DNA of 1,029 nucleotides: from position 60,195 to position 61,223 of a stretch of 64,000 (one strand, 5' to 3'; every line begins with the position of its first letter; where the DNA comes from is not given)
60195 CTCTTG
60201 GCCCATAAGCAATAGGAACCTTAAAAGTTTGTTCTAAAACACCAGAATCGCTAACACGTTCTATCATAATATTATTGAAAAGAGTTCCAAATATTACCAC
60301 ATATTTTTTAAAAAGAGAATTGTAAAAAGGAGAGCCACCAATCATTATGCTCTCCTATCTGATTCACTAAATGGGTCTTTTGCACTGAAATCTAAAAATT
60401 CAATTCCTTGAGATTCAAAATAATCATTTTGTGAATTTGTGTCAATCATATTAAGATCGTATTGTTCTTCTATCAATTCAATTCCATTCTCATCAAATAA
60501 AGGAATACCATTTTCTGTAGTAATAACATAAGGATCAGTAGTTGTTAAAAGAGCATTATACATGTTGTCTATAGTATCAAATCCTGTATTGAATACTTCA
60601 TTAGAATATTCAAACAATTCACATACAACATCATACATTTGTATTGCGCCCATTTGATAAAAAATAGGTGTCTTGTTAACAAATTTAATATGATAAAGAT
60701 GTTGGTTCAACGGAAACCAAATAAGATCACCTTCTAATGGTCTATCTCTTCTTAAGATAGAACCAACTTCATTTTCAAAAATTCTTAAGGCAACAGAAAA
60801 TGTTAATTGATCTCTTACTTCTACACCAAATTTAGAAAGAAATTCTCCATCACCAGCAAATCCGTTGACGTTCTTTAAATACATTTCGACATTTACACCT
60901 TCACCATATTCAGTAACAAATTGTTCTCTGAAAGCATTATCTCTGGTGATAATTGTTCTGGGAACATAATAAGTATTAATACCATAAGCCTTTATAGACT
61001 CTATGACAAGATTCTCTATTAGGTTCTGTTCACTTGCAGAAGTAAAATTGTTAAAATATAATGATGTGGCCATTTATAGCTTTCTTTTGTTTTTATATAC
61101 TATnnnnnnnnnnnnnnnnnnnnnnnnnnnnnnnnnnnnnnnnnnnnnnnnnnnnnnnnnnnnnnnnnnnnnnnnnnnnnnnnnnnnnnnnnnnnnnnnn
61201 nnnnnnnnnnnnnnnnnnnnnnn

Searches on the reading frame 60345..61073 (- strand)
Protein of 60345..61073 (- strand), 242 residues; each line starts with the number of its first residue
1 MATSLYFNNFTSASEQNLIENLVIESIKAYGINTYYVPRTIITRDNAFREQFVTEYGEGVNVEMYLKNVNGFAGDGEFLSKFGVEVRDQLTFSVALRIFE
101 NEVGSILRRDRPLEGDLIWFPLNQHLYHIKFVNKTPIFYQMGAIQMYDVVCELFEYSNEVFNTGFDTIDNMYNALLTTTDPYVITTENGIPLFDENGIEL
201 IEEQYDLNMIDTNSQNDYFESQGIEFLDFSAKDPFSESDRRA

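Call 59: search_protein_families(library=phrogs, proteins=[window:60345-61073:-], max_evalue=0.00001)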
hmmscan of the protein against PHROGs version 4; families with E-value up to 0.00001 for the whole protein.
window:60345-61073:- (242 aa): 3 families
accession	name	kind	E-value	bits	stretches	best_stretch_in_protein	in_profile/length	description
phrog_460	-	connector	4.4e-64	217.6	1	1-176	14-193/385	head closure Hc2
phrog_679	-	connector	3.1e-52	178.8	1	1-237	12-249/251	head closure Hc2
phrog_27011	-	connector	2.7e-13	51.1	1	4-168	3-166/279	head closure Hc2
